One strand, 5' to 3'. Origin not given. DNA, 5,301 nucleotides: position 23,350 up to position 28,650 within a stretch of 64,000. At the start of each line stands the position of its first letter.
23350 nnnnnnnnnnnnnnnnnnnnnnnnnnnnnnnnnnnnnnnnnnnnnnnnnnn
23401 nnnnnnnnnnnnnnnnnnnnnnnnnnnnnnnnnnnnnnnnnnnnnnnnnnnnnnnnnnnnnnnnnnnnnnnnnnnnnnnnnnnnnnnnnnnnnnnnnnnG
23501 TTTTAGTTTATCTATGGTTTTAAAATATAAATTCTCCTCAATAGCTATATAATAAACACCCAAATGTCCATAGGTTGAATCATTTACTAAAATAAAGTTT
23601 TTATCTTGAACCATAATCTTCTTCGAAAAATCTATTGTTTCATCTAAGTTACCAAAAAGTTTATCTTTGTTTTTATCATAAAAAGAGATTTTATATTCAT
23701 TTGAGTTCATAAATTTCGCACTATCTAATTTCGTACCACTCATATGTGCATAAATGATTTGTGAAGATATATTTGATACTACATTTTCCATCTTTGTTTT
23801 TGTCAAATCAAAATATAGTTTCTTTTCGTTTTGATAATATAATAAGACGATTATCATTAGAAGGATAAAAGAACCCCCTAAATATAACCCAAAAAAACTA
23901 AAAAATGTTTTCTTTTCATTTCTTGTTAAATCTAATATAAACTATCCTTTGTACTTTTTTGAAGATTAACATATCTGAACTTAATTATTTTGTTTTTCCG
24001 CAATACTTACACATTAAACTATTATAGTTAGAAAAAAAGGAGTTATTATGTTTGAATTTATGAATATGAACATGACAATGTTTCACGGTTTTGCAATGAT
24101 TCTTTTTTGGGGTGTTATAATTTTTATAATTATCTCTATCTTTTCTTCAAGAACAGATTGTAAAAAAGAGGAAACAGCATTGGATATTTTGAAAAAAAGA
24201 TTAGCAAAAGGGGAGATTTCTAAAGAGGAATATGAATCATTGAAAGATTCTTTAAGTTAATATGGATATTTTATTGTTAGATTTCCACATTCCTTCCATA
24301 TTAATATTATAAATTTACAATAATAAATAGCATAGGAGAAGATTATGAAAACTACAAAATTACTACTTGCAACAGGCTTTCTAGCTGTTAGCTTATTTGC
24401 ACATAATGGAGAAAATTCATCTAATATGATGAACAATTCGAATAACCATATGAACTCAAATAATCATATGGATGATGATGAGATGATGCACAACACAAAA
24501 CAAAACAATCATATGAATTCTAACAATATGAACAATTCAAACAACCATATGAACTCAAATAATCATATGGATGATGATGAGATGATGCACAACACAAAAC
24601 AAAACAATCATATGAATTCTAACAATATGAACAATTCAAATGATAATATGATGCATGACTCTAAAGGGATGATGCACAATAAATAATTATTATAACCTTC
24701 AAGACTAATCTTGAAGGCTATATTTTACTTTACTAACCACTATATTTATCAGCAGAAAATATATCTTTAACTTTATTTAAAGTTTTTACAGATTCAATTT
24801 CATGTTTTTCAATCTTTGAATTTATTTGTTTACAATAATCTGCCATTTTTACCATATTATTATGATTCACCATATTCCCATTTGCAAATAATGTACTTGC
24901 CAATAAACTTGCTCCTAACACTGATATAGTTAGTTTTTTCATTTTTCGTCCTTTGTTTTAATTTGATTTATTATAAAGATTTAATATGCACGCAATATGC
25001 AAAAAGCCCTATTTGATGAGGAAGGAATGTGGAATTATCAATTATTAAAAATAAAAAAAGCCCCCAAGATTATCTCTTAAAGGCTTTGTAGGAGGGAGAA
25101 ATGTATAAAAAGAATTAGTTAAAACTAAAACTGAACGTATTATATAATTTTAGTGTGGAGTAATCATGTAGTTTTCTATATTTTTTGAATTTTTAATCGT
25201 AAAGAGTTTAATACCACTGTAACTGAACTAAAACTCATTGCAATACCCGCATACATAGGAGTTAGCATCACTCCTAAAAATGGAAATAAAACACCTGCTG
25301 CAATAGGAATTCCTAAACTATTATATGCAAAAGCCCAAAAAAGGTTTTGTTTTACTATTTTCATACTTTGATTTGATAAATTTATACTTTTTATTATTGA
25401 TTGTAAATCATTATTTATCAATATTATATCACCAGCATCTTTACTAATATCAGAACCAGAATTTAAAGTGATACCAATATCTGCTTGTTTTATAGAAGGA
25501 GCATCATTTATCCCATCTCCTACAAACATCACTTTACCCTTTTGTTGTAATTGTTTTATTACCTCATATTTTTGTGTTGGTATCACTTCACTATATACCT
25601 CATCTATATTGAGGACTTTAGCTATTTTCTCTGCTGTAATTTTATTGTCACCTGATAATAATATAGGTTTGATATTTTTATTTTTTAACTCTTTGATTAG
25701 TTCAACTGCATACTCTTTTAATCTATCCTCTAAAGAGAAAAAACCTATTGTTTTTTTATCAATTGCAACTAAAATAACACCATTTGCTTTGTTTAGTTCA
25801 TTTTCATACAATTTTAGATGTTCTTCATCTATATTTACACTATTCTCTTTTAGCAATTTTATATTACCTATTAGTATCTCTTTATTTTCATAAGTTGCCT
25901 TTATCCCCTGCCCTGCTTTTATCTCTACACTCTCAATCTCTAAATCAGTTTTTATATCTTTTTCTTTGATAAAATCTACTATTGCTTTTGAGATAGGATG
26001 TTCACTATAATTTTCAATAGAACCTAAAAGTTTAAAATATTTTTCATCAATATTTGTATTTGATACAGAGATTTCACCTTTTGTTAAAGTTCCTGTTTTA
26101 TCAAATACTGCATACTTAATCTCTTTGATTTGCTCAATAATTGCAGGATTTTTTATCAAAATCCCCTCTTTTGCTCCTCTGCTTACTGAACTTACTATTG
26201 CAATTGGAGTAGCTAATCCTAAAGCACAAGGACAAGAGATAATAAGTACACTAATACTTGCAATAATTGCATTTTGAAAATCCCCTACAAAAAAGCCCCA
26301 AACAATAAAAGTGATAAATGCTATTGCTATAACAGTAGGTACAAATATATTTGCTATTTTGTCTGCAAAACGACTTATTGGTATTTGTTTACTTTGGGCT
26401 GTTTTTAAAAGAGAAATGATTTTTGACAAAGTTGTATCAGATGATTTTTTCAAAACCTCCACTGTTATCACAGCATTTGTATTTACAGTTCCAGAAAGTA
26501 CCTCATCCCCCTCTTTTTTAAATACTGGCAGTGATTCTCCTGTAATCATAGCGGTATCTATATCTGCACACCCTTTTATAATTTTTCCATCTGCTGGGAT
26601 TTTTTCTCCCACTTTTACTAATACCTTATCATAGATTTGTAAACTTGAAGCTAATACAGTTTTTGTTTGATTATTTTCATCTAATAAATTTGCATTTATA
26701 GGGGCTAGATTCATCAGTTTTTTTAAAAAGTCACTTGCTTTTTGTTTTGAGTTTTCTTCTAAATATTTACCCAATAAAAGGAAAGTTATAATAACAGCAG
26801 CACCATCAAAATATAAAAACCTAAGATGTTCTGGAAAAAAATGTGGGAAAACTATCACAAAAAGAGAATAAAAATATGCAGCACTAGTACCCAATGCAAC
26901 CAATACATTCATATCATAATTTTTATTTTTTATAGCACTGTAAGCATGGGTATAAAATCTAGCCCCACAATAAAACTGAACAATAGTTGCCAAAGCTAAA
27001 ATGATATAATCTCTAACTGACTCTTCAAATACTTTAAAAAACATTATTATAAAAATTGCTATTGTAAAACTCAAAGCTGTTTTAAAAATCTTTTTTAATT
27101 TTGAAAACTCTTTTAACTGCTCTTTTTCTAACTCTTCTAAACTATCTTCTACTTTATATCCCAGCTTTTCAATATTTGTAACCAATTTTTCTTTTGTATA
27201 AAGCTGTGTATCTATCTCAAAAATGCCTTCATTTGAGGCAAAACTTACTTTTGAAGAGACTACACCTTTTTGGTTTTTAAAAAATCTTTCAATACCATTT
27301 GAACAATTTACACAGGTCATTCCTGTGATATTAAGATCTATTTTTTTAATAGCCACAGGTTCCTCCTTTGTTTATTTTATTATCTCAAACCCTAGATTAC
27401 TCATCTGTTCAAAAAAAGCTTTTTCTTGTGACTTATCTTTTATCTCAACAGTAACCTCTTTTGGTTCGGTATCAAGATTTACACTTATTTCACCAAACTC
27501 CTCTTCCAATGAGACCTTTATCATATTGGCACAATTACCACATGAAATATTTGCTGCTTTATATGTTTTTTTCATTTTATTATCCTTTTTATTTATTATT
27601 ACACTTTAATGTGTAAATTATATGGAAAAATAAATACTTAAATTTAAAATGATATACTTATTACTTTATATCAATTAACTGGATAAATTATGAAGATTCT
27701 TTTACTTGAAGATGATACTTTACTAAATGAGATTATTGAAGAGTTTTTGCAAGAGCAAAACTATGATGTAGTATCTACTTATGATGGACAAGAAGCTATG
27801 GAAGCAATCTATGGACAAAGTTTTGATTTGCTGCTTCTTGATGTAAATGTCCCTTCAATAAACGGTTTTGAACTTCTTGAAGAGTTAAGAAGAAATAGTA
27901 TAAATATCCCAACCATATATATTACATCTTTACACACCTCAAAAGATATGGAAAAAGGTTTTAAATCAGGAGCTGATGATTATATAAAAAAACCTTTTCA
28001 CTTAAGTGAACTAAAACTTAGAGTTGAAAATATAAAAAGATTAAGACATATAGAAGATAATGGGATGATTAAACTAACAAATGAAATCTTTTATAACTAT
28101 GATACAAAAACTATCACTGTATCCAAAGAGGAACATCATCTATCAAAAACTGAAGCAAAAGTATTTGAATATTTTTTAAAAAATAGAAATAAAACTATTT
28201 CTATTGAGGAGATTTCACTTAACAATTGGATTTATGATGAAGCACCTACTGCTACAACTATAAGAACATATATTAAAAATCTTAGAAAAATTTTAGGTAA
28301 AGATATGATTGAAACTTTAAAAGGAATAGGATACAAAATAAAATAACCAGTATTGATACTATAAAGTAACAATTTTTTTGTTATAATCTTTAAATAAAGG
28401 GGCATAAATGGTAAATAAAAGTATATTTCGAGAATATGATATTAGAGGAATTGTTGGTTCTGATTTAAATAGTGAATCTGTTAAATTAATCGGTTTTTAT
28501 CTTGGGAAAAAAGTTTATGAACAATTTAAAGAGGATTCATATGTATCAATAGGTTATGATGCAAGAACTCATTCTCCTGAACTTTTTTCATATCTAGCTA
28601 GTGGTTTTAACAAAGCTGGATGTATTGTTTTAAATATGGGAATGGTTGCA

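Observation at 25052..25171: Candidate copper-regulated sRNA with an anti-Shine-Dalgarno seed in the copA 3' region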

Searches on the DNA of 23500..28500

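Call 5: search_rna_families(source=window, start=23500, end=28500, threshold=evalue, max_evalue=1)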
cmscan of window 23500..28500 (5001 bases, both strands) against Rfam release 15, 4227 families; matches with E-value up to 1: 2.
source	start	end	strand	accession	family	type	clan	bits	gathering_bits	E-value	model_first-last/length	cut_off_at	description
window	24131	24209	-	RF03259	MIR1514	Gene; miRNA;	-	23.4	90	0.83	1-110/110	no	MIR1514 microRNA precursor family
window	27829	27976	+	RF01619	ceN115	Gene; sRNA;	-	21.8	44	0.25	1-159/159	no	C. elegans sRNA ceN115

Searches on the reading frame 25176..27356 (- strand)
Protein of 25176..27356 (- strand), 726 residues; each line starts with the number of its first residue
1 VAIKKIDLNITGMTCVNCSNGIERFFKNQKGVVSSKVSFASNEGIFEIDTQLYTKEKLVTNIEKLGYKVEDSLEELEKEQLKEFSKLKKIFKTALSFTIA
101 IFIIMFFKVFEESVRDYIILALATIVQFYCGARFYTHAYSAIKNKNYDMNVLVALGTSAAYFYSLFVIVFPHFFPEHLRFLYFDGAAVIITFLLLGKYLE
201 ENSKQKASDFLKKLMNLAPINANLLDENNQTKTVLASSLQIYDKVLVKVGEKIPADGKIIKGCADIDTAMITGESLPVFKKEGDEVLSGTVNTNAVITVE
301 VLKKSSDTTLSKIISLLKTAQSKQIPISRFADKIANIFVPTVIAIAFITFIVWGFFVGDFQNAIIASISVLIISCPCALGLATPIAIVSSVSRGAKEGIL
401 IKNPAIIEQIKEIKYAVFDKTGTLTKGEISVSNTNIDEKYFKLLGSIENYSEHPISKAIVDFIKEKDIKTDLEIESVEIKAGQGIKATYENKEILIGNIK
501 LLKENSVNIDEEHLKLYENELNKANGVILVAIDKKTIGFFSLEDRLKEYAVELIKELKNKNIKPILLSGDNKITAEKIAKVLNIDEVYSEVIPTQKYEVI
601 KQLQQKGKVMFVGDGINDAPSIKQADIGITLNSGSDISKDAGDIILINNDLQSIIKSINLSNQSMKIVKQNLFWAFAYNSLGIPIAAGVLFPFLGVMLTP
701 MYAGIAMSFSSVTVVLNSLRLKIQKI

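Call 6: search_protein_families(library=pfam, proteins=[window:25176-27356:-])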
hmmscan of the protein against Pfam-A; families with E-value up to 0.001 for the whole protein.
window:25176-27356:- (726 aa): 3 families
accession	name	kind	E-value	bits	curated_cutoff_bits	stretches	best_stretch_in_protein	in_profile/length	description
PF00122.25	E1-E2_ATPase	-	2.1e-54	184.3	28.1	1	217-396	2-180/181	E1-E2 ATPase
PF00702.32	Hydrolase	-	3.1e-31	109.7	26.4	1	413-626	1-191/191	haloacid dehalogenase-like hydrolase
PF00403.32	HMA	-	9.8e-09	35.9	24.8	1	8-68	2-62/62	Heavy-metal-associated domain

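Call 46: find_related_loci(query=window:25176-27356:-, collection=genome_contigs, flank=4000)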
Query window:25176-27356:- (726 aa) in genome_contigs; peptide patterns used: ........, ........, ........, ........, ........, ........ (x = any residue, [..] = any of these).
600 stretches matched a pattern (row limit reached: there are more); 597 encode a relative of the query (tblastn E <= 1e-3); the best 80 are kept; 80 distinct loci.
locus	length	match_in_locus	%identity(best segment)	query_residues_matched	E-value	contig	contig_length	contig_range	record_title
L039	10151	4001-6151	69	1-717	0e+0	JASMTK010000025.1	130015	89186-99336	MAG: Arcobacteraceae bacterium isolate GSC-VFA-60_REP8 CoA_60C_k149_36574, whole genome shotgun sequence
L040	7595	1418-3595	65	1-726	0e+0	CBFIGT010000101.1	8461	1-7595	MAG: Arcobacter sp. isolate Co_bin_806_indstr genome assembly, contig: Co_bin_806_indstr_c102, whole genome shotgun sequ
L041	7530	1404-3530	45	4-724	0e+0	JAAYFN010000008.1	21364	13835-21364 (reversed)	MAG: Campylobacter sp. isolate AS07pgkLD_73 17835_AS07, whole genome shotgun sequence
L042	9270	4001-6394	41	1-725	0e+0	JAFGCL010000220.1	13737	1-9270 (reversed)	MAG: Dehalococcoidia bacterium isolate Zod_Metabat.1111 k87_13519196, whole genome shotgun sequence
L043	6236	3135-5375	43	8-722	0e+0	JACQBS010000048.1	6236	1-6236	MAG: Nitrospinota bacterium isolate NC_groundwater_948_Pr1_S-0.2um_39_25 Montesol18-Sp2_coassembly_scaffold_303492, whol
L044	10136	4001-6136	42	4-722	1e-174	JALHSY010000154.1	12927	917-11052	MAG: Candidatus Bathyarchaeota archaeon isolate PFL10 seq_1666496, whole genome shotgun sequence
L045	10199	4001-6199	42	10-726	4e-174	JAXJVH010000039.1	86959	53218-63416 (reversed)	MAG: Acutalibacteraceae bacterium isolate DOME_MAG_559 559_C0109_k141_309170, whole genome shotgun sequence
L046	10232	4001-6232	40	5-722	7e-170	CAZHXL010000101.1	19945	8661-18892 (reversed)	MAG TPA_asm: uncultured Clostridia bacterium isolate SRP178908_co1_55 genome assembly, contig: NODE_1711_length_19945_co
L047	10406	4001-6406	41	1-726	2e-169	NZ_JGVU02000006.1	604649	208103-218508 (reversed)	Metabacillus indicus LMG 22858 contig006, whole genome shotgun sequence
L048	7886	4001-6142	41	1-722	2e-169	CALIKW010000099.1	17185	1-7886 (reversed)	MAG: uncultured archaeon isolate S1_Bin_METABAT__101 genome assembly, contig: c_000003208109, whole genome shotgun seque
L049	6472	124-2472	42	4-722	5e-170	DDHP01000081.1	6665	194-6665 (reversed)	MAG TPA_asm: Deferribacteraceae bacterium UBA1873 UBA1873_contig_3405, whole genome shotgun sequence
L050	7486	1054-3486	38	1-726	2e-168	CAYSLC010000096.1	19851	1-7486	MAG TPA_asm: uncultured Desulfobacteraceae bacterium isolate binchicken_co15_57 genome assembly, contig: NODE_1462_lengt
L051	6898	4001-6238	40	4-722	1e-168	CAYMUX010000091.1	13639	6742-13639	MAG TPA_asm: uncultured Nitrospiraceae bacterium isolate SRP302447_co3_820 genome assembly, contig: NODE_12587_length_13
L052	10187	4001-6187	40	10-726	9e-168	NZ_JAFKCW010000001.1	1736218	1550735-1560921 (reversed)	Algoriphagus aestuariicola strain JCM 31546 1, whole genome shotgun sequence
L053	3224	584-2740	41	5-722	4e-177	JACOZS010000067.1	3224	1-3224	MAG: Candidatus Woesearchaeota archaeon isolate NC_groundwater_211_Ag_S-0.1um_35_14 S4_GD2017_2_S1_scaffold_29912, whole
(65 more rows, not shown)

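Call 63: search_protein_families(library=ncbifam, proteins=[window:25176-27356:-], max_evalue=0.001)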
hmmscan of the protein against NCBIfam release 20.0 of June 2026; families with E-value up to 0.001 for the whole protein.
window:25176-27356:- (726 aa): 31 families (the best 25 are shown)
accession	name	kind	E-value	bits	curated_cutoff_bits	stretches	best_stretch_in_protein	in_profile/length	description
TIGR01525.1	ATPase-IB_hvy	subfamily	9.8e-182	605.7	346.25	1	149-721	1-560/560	heavy metal translocating P-type ATPase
TIGR01511.1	ATPase-IB1_Cu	subfamily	1.7e-179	598.2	397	1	131-722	2-542/542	copper-translocating P-type ATPase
NF007952.0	PRK10671.1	equivalog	1.8e-166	555.7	1316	1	7-721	106-831/838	copper-exporting P-type ATPase CopA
TIGR01512.1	ATPase-IB2_Cd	subfamily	1.1e-120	403.7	313.5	2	186-499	21-304/494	cadmium family heavy metal-translocating P-type ATPase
NF008262.1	PRK11033.1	equivalog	1.9e-110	370.5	1005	1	7-721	44-727/731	zinc/cadmium/mercury/lead-transporting ATPase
NF033775.1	P_type_ZntA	exception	4.1e-98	329.5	1240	1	5-722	49-729/732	Zn(II)/Cd(II)/Pb(II) translocating P-type ATPase ZntA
TIGR01494.1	ATPase_P-type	subfamily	4.2e-92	309.1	62.3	1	188-691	1-465/478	HAD-IC family P-type ATPase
TIGR01497.1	kdpB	equivalog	7.7e-52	176.3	527.9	1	205-664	92-566/675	potassium-transporting ATPase subunit KdpB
NF010609.0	PRK14010.1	equivalog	1.5e-45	155.6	1323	1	218-663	102-560/673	K(+)-transporting ATPase subunit B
TIGR01647.1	ATPase-IIIA_H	equivalog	1.1e-41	142.8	615.5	2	184-441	56-314/755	plasma-membrane proton-efflux P-type ATPase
TIGR01657.1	P-ATPase-V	hypoth_equivalog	1.8e-35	121.8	618.25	4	341-449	375-484/1055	ATP13A2 family polyamine export P-type ATPase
TIGR01522.1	ATPase-IIA2_Ca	equivalog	8.8e-32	109.8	798.3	2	572-659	552-641/854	calcium-transporting P-type ATPase, PMR1-type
TIGR01517.1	ATPase-IIB_Ca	equivalog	4e-29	101.4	507.05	2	182-457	118-403/882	calcium-translocating P-type ATPase, PMCA-type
TIGR01524.1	ATPase-IIIB_Mg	equivalog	9.9e-29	99.8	610.75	2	581-655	576-655/867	magnesium-translocating P-type ATPase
TIGR01106.1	ATPase-IIC_X-K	subfamily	1.6e-28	99.1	946.1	2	188-442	114-373/997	Na,H/K antiporter P-type ATPase subunit alpha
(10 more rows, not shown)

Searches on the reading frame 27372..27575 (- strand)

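Call 6: search_protein_families(library=pfam, proteins=[window:27372-27575:-])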
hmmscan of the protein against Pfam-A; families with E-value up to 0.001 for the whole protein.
window:27372-27575:- (67 aa): 1 family
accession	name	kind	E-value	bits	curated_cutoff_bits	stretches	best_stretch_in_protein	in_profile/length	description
PF00403.32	HMA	-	4.8e-05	24.1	24.8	1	4-64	1-62/62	Heavy-metal-associated domain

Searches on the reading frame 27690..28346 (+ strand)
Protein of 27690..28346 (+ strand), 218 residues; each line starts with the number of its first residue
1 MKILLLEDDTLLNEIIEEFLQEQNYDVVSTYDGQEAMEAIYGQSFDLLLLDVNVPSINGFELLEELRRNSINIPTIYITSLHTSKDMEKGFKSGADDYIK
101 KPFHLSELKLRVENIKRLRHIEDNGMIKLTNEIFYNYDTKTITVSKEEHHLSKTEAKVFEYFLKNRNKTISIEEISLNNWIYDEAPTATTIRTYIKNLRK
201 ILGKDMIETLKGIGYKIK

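Call 6: search_protein_families(library=pfam, proteins=[window:27690-28346:+])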
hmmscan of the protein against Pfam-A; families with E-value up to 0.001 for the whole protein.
window:27690-28346:+ (218 aa): 3 families
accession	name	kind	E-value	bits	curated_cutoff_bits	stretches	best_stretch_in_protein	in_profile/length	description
PF00072.30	Response_reg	-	3.1e-27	95.4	30.2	1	3-112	1-110/111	Response regulator receiver domain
PF00486.34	Trans_reg_C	-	3.6e-15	56.2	26.2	1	147-216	2-76/77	Transcriptional regulatory protein, C terminal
PF21714.3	KaiA_N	-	0.00017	22.2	27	1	3-121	3-112/125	Circadian clock protein KaiA, N-terminal domain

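Call 63: search_protein_families(library=ncbifam, proteins=[window:27690-28346:+], max_evalue=0.001)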
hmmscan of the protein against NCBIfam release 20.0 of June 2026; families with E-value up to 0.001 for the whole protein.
window:27690-28346:+ (218 aa): 100 families (the best 25 are shown)
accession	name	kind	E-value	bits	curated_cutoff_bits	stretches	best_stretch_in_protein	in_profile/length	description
NF053854.1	RespRegPhoBBctds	equivalog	1.5e-38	132.4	270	1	3-217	1-224/225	two-component system response regulator PhoB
NF051850.1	RespRegRprY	equivalog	6.9e-37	127.1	370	1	1-217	5-226/234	response regulator transcription factor RprY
NF041734.1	resp_reg_RppA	equivalog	9e-37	126.6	250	1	1-217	1-227/229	two-component system response regulator RppA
NF007928.2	PRK10643.1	equivalog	1.3e-36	126.3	330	1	1-216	1-215/216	two-component system response regulator PmrA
TIGR02154.1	PhoB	equivalog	1.9e-35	122.2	296.2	1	2-217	4-225/226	phosphate regulon transcriptional regulator PhoB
NF045991.1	RespRegCtrARhodob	equivalog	1.1e-34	120.2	350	1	1-217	1-221/224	response regulator transcription factor CtrA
NF000402.1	vanR-B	exception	1.1e-32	113.3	480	1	2-217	4-216/219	vancomycin resistance response regulator transcription factor VanR-B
NF040689.1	MtrAB_MtrA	equivalog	1.2e-32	113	300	1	3-217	1-218/219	MtrAB system response regulator MtrA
NF033117.2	vanR_ACDEGLN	exception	3e-31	108.8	350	1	3-217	1-225/226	VanR-ABDEGLN family response regulator transcription factor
NF041733.1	resp_reg_CseB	equivalog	3e-31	108.6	350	1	2-218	2-227/228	two-component system response regulator CseB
NF045944.1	ResRegRpaBCyano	equivalog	7.3e-31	107.3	330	1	4-217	1-227/229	response regulator transcription factor RpaB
NF012023.0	PRK15479.1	equivalog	2.2e-29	102.6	337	1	1-217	1-217/224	transcriptional regulator TctD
NF007663.1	PRK10336.1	equivalog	2.9e-29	102.4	345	1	1-217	1-216/219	quorum sensing response regulator transcription factor QseB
NF008296.0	PRK11083.1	equivalog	1.3e-28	100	273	1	2-217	5-225/228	two-component system response regulator CreB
NF033120.0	vanR_FM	exception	3.8e-28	98.7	460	1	2-217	5-229/231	vancomycin resistance response regulator transcription factor, VanR-F/VanR-M family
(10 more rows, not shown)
